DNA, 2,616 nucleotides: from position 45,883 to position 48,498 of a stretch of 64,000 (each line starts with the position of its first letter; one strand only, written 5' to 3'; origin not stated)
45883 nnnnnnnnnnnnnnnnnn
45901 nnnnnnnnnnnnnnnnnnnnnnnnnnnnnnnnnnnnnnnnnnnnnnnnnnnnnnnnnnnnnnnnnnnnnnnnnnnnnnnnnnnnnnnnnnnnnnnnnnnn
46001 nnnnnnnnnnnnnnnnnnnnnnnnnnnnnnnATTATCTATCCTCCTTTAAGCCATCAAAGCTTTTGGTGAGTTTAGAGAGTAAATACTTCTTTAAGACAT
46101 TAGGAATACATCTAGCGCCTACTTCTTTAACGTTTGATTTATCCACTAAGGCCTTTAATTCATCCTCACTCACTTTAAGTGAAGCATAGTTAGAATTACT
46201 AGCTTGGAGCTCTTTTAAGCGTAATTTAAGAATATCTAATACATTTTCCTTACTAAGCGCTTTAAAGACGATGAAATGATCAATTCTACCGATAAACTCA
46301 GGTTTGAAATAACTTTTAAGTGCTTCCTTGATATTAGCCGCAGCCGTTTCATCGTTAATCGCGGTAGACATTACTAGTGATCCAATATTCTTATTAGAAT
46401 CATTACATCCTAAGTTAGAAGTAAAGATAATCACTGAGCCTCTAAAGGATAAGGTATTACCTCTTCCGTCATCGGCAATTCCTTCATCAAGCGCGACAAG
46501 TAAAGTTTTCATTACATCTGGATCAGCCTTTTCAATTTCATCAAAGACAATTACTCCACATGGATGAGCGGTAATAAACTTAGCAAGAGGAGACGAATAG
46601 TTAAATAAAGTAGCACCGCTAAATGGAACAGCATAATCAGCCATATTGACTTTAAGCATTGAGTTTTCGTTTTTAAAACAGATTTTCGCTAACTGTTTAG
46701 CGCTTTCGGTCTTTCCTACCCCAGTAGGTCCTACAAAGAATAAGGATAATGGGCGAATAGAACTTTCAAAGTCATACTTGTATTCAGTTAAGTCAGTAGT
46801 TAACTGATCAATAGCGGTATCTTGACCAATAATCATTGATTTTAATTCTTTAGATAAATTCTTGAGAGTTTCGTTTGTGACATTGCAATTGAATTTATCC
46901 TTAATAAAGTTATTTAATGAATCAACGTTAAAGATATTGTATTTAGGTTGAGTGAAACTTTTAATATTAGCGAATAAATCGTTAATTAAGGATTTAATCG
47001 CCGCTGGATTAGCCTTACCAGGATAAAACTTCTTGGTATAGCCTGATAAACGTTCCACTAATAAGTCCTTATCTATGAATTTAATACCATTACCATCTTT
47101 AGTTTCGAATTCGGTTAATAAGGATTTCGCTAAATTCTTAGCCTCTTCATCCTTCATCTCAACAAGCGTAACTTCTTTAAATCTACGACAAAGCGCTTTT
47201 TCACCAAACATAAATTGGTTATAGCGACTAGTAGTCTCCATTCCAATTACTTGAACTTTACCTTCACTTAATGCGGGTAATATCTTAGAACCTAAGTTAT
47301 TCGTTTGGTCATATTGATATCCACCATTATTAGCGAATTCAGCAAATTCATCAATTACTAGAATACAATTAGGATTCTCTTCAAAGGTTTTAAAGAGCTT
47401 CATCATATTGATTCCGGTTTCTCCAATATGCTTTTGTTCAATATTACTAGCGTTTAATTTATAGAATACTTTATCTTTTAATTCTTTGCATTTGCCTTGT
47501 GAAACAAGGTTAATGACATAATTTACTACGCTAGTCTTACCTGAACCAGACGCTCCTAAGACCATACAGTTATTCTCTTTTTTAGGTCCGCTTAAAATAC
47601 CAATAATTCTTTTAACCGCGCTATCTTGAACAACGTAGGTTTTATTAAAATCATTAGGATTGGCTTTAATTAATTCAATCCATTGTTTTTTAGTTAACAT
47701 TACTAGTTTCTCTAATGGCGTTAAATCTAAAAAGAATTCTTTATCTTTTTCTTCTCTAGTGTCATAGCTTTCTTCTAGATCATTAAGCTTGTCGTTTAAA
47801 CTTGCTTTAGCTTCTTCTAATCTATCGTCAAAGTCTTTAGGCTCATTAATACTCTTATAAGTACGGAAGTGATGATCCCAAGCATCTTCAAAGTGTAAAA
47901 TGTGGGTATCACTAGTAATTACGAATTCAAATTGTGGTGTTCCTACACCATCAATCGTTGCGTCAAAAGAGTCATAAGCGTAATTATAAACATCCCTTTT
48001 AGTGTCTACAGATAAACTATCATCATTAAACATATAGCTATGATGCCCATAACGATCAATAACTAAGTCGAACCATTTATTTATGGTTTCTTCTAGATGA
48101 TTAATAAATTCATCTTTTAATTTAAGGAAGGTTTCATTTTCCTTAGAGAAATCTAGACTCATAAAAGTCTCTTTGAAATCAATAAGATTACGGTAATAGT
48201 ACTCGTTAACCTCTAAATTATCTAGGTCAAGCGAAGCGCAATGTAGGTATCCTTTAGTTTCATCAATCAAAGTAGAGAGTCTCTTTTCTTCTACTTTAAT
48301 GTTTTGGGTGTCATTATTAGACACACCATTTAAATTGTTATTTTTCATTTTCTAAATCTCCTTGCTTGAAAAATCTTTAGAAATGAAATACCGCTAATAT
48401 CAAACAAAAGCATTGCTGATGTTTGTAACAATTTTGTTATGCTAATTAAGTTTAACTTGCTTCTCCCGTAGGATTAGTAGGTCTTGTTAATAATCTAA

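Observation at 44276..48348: Compact operon of a Clp-type double-ring AAA+ ATPase (novel N-domain), a ClpP-like protease and an RNase III-like nuclease inside a defence island: candidate undescribed system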

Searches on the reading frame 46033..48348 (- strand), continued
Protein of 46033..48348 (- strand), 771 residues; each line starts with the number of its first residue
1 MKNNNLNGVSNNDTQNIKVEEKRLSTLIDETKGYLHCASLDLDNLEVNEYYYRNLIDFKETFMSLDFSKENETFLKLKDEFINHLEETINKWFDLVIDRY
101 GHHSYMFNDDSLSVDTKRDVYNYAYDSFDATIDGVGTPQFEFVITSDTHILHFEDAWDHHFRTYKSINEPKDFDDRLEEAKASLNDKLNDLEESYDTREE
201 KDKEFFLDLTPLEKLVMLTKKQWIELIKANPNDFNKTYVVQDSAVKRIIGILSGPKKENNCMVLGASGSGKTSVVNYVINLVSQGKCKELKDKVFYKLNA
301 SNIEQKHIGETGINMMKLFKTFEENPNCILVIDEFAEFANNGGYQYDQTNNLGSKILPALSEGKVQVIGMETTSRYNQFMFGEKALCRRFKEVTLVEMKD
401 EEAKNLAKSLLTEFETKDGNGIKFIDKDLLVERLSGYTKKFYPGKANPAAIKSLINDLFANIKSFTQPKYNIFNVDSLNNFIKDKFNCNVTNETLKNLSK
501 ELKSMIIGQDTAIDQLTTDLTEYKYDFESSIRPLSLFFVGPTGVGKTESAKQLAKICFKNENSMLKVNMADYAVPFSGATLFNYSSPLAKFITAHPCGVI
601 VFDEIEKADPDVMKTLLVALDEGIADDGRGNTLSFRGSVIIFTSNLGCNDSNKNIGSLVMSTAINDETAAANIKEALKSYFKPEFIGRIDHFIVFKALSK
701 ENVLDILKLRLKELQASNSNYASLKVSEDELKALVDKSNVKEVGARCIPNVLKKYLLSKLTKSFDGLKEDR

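Call 46: find_encoding_contigs(protein=P0014, flank=6000, max_places=2)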
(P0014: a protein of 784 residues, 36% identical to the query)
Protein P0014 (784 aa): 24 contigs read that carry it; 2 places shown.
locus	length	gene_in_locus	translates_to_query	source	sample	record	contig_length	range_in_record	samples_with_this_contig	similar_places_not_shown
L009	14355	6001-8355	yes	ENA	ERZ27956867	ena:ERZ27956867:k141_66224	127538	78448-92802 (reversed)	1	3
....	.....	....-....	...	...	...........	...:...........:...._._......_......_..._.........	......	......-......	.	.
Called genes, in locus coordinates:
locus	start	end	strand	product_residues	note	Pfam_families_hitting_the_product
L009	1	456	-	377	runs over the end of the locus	PF08478:POTRA_1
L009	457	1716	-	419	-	PF00275:EPSP_synthase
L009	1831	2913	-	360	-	PF01168:Ala_racemase_N, PF00842:Ala_racemase_C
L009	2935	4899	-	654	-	PF01751:Toprim, PF01131:Topoisom_bac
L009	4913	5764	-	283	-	-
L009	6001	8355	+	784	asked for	PF12775:AAA_7 (faint), PF00004:AAA, PF17871:AAA_lid_9, PF00158:Sigma54_activat, PF00004:AAA, PF07724:AAA_2, PF07728:AAA_5, PF10431:ClpB_D2-small, +9 more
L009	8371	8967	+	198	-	PF01066:CDP-OH_P_transf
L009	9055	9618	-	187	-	-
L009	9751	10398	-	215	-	PF01300:Sua5_yciO_yrdC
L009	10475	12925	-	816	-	PF13567:DUF4131, PF03772:Competence, PF00753:Lactamase_B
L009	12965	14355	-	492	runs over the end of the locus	PF06347:SH3_4 (faint), PF08239:SH3_3, PF18348:SH3_16 (faint), PF00018:SH3_1 (faint), PF23795:SH3_YKFC_2nd (faint), PF08239:SH3_3, PF00877:NLPC_P60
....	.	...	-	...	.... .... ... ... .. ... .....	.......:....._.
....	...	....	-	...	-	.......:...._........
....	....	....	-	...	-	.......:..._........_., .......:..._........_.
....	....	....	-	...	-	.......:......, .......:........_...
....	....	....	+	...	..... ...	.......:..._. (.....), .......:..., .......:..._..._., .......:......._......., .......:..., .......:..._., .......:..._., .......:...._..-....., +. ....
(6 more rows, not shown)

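Call 50: search_protein_families(library=phrogs, proteins=[window:46033-48348:-], max_evalue=0.001)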
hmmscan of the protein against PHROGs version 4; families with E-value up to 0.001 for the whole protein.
window:46033-48348:- (771 aa): 10 families
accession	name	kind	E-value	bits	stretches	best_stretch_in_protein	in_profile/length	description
phrog_4871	-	other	5.1e-90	303.9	1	237-762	193-730/764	ATP-dependent protease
phrog_3757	-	unknown function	3.8e-14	53.9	1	253-453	121-307/367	-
phrog_10401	-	other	4.4e-13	49.8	2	231-413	434-602/667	ATPase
phrog_168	-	DNA, RNA and nucleotide metabolism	4.1e-10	40.8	1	535-655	44-131/314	clamp loader of DNA polymerase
phrog_5846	-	DNA, RNA and nucleotide metabolism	2.9e-08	34.4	1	237-413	17-168/380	clamp loader of DNA polymerase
phrog_4339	-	unknown function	3e-07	31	0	525-556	43-74/552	-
phrog_249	-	moron, auxiliary metabolic gene and host takeover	3.3e-06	27.7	0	530-622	124-219/380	porphyrin biosynthesis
phrog_2666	-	head and packaging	4.3e-05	23.4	0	255-341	318-436/555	terminase large subunit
phrog_1297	-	other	0.00016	21.8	0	535-617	27-120/356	ATPase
phrog_124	-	DNA, RNA and nucleotide metabolism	0.00038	21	0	248-277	31-62/382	Sak4-like ssDNA annealing protein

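Call 54: search_dna_similar(query=window:46033-48348:-, collection=phages, mode=protein, max_rows=25)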
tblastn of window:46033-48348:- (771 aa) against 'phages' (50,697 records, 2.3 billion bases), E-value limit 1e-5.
Records with a match: 188; places in all: 190; records where one place covers at least 80% of the query: 0.
Best place of each record, by identity: <60% 188.
By first word of the organism name: Bacteriophage 45; Escherichia 33; Listeria 22; Klebsiella 11; Pseudomonas 11; Salmonella 10; Erwinia 8; Vibrio 7; uncultured 6; Enterococcus 6; and 11 more.
By host as written in the record: - 69; Listeria monocytogenes 22; Escherichia coli 10; Staphylococcus aureus 5; Pseudomonas aeruginosa PAO1 5; Klebsiella pneumoniae 5; Salmonella enterica subsp. enterica serovar Typhimurium 4; Enterococcus faecalis 3; and 46 more.
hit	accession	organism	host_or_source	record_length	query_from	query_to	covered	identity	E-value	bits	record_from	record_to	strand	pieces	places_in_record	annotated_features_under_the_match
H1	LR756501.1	uncultured phage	metagenomic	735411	225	751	68%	31.0%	9e-56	214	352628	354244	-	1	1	record has no annotation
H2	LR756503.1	uncultured phage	metagenomic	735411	225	751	68%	31.0%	9e-56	214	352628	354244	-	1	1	record has no annotation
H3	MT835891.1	Bacteriophage sp.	human fecal samples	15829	239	751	57%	35.2%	4e-42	241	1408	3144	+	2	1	record has no annotation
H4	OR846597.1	Enterococcus phage Efs 1-1-1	Enterococcus faecalis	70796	239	748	66%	29.8%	1e-48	192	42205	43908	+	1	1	record has no annotation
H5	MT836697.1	Bacteriophage sp.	human fecal samples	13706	241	748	60%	32.6%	2e-34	215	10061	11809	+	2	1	record has no annotation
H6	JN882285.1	Cronobacter phage vB_CsaM_GAP32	Cronobacter sakazakii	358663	248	751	65%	29.1%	1e-38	161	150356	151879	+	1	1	ATP-dependent Clp protease ATP-binding subunit clpA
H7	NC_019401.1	Cronobacter phage vB_CsaM_GAP32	Cronobacter sakazakii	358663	248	751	65%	29.1%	1e-38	161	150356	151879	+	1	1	ATP-dependent protease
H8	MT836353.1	Bacteriophage sp.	human fecal samples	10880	239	751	67%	28.5%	2e-49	194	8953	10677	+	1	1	record has no annotation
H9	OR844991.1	Staphylococcus phage SA 1306 Kay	Staphylococcus aureus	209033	241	748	66%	28.8%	6e-29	200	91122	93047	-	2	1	record has no annotation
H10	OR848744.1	Listeria phage LM 4-14-1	Listeria monocytogenes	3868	245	714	60%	31.5%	7e-34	212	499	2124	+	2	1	record has no annotation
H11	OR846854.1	Listeria phage LM 4-11-1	Listeria monocytogenes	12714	245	714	60%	31.5%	1e-33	212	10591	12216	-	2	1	record has no annotation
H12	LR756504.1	uncultured phage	metagenomic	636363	228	746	67%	28.1%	5e-26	184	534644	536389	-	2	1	record has no annotation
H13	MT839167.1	Bacteriophage sp.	human fecal samples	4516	241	748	66%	28.6%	3e-49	193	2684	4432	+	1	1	record has no annotation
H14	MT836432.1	Bacteriophage sp.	human fecal samples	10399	239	748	60%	31.5%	5e-30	211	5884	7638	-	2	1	record has no annotation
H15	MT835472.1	Bacteriophage sp.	human fecal samples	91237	241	714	61%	30.5%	2e-34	214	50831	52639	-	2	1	record has no annotation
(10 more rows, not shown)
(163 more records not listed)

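Call 56: get_annotated_region(hit=H1, flank=5000)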
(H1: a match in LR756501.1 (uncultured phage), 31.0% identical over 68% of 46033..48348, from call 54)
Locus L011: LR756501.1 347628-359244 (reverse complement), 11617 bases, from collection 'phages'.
description: uncultured phage genome assembly, chromosome: 1.
organism: uncultured phage (NCBI taxid 278008)
taxonomy: Viruses; environmental samples
host: -; source: metagenomic; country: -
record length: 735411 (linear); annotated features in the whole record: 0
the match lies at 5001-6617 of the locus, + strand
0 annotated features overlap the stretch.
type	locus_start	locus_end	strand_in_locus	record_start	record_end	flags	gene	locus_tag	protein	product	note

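Call 57: get_annotated_region(hit=H3, flank=6000)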
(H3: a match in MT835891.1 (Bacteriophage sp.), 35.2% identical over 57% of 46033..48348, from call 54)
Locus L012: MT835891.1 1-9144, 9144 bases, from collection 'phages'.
description: UNVERIFIED: Bacteriophage sp. clone scaffold_903 genomic sequence.
organism: Bacteriophage sp. (NCBI taxid 38018)
taxonomy: Viruses
host: -; source: human fecal samples; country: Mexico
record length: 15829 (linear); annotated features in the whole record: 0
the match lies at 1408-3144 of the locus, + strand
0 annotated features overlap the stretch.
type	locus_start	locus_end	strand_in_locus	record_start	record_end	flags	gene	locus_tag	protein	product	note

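Call 62: search_protein_families(library=pfam, proteins=[L011:3658-4500:+, L011:4500-6734:+, L011:7066-7983:+, L011:7990-8541:+, L011:9017-9697:+, L011:9888-10562:+, L012:835-3261:+, L012:3316-3861:+, L012:3916-5559:-, L012:5728-7611:+], max_evalue=0.001)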
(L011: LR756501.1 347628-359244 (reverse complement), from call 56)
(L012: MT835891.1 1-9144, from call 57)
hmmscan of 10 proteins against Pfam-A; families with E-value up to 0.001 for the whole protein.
L011:3658-4500:+ (280 aa): 2 families
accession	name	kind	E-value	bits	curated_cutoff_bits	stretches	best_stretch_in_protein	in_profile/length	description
PF14243.11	R2K_3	-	1.8e-15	58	26.3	1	103-249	44-161/169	ATP-grasp domain, R2K clade family 3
PF18299.6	R2K_2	-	3.8e-13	50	26.2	1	105-248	19-140/147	ATP-grasp domain, R2K clade family 2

L011:4500-6734:+ (744 aa): 26 families (the best 25 are shown)
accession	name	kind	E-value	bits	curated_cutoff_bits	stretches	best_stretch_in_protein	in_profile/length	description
PF07724.20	AAA_2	-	1.2e-67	227.5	27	1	475-645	1-165/166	AAA domain (Cdc48 subfamily)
PF17871.7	AAA_lid_9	-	6.8e-29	100.3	22.8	1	341-413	2-74/104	AAA lid domain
PF00004.35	AAA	-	3.7e-24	86.1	21.2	2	201-314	2-110/131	ATPase family associated with various cellular activities (AAA)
PF10431.15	ClpB_D2-small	-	9.8e-20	70.8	21.9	1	652-729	1-78/81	C-terminal, D2-small domain, of ClpB protein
PF07728.20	AAA_5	-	2.3e-18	67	22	1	480-601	2-125/139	AAA domain (dynein-related subfamily)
PF02861.25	Clp_N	-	8.7e-18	64.7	20.7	2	17-68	1-52/53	Clp amino terminal domain, pathogenicity island component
PF00158.32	Sigma54_activat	-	5.5e-12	46.1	20.2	1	478-579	23-123/168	Sigma-54 interaction domain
PF13191.12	AAA_16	-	4.5e-11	44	32.6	1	178-222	2-49/167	AAA ATPase domain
PF13401.12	AAA_22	-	1.5e-10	42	27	1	480-575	8-110/130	AAA domain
PF13173.12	AAA_14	-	4.2e-09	36.9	27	0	481-576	6-88/129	AAA domain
PF20720.3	nSTAND3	-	4e-07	30.3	27.2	0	186-223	8-43/155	Novel STAND NTPase 3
PF13479.12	AAA_24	-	4.3e-06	27.1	27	0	482-584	7-103/195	AAA domain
PF01695.23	IstB_IS21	-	5e-06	26.6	24.1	0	194-260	89-151/238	IstB-like ATP binding protein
PF05621.17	TniB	-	1.4e-05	25.1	22.4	0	189-337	27-185/189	Bacterial TniB protein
PF12775.13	AAA_7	-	1.8e-05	24.8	25.8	0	480-528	36-84/181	P-loop containing dynein motor region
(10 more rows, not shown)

L011:7066-7983:+ (305 aa): 2 families
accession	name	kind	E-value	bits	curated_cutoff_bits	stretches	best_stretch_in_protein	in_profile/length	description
PF01545.26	Cation_efflux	-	4.1e-38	131.6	26.6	1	12-208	2-190/198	Cation efflux family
PF16916.11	ZT_dimer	-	8.2e-05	23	26.7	1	221-296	2-75/78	Dimerisation domain of Zinc Transporter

L011:7990-8541:+ (183 aa): 0 families

L011:9017-9697:+ (226 aa): 0 families

L011:9888-10562:+ (224 aa): 2 families
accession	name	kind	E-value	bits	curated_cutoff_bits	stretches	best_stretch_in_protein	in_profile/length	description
PF13482.12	RNase_H_2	-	1.1e-06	29.1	22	1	62-221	10-163/165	RNase_H superfamily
PF10108.15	DNA_pol_B_exo2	-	9e-05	22.7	24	1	66-212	8-163/213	Predicted 3'-5' exonuclease related to the exonuclease domain of PolB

L012:835-3261:+ (808 aa): 23 families
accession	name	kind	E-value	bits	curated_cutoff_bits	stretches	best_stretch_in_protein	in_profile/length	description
PF07724.20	AAA_2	-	8.6e-65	218.2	27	1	544-710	1-166/166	AAA domain (Cdc48 subfamily)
PF17871.7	AAA_lid_9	-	3.6e-28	98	22.8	1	352-453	1-102/104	AAA lid domain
PF00004.35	AAA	-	1.7e-25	90.4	21.2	2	214-344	2-124/131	ATPase family associated with various cellular activities (AAA)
PF07728.20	AAA_5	-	1.2e-20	74.4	22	2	549-674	2-128/139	AAA domain (dynein-related subfamily)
PF02861.25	Clp_N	-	9.1e-14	51.8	20.7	1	91-136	1-46/53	Clp amino terminal domain, pathogenicity island component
PF13191.12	AAA_16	-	9.4e-13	49.4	32.6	1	192-238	3-52/167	AAA ATPase domain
PF10431.15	ClpB_D2-small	-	1.1e-11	45.1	21.9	1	716-786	1-71/81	C-terminal, D2-small domain, of ClpB protein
PF13401.12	AAA_22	-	1.1e-09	39.2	27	0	549-643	8-109/130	AAA domain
PF00158.32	Sigma54_activat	-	6.7e-09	36.1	20.2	1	547-668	23-143/168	Sigma-54 interaction domain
PF13173.12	AAA_14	-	9.2e-08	32.6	27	0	215-294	7-75/129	AAA domain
PF12775.13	AAA_7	-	1.7e-07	31.4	25.8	0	198-291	22-110/181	P-loop containing dynein motor region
PF05621.17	TniB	-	3.9e-06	26.9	22.4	0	196-349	21-185/189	Bacterial TniB protein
PF13479.12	AAA_24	-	5.1e-06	26.9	27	0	550-648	6-94/195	AAA domain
PF20720.3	nSTAND3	-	6.5e-06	26.4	27.2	0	550-589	21-60/155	Novel STAND NTPase 3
PF13238.12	AAA_18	-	1.2e-05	26.2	29.4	0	552-584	4-39/128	AAA domain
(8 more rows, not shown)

L012:3316-3861:+ (181 aa): 2 families
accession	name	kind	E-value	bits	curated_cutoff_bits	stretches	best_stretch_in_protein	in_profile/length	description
PF12850.12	Metallophos_2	-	2.4e-19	70.3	27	1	1-163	1-151/154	Calcineurin-like phosphoesterase superfamily domain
PF00149.33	Metallophos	-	3.8e-10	41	21.5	1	1-138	1-169/191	Calcineurin-like phosphoesterase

L012:3916-5559:- (547 aa): 2 families
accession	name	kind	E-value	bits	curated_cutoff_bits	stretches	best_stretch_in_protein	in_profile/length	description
PF02065.24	Melibiase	-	2.7e-16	59.9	27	1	233-356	66-191/347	Melibiase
PF16499.11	Melibiase_2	-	4.5e-06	26.6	23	0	240-284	49-96/284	Alpha galactosidase A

L012:5728-7611:+ (627 aa): 5 families
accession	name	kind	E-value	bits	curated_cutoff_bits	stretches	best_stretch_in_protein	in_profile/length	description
PF02878.22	PGM_PMM_I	-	5.9e-43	146.3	22.5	1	39-175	3-135/138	Phosphoglucomutase/phosphomannomutase, alpha/beta/alpha domain I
PF02879.22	PGM_PMM_II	-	2e-23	83.3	29.3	1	204-301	2-98/103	Phosphoglucomutase/phosphomannomutase, alpha/beta/alpha domain II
PF02880.22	PGM_PMM_III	-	2.5e-21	76.4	20.7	1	314-429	2-109/115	Phosphoglucomutase/phosphomannomutase, alpha/beta/alpha domain III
PF01106.22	NifU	-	1.4e-10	41.6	27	1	550-612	1-63/67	NifU-like domain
PF00408.26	PGM_PMM_IV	-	7e-06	26.5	23.1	1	486-521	21-50/68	Phosphoglucomutase/phosphomannomutase, C-terminal domain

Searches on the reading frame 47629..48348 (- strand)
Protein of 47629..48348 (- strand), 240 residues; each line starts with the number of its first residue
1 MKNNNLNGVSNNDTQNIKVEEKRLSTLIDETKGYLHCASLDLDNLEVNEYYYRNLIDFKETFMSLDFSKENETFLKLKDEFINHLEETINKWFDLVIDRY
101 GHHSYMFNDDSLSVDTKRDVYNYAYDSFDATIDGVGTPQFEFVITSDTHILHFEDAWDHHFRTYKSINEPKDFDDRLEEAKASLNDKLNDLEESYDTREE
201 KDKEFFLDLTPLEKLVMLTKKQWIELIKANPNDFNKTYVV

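Call 51: search_protein_families(library=pfam, proteins=[window:47629-48348:-], max_evalue=0.05)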
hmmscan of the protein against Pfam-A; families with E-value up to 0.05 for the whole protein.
window:47629-48348:- (240 aa): 0 families

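Call 64: search_solved_structures(query=window:47629-48348:-, max_evalue=10, show_alignments=1)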
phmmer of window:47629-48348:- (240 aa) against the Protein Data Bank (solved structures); distinct sequences matched with E-value up to 10: 0.
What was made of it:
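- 47629..48348 (-): Novel acidic N-terminal domain of the ATPase (240 aa, net charge -23). Candidate substrate, adaptor or trigger-recognition domain. No PDB sequence hit at E<=10 (call 64).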
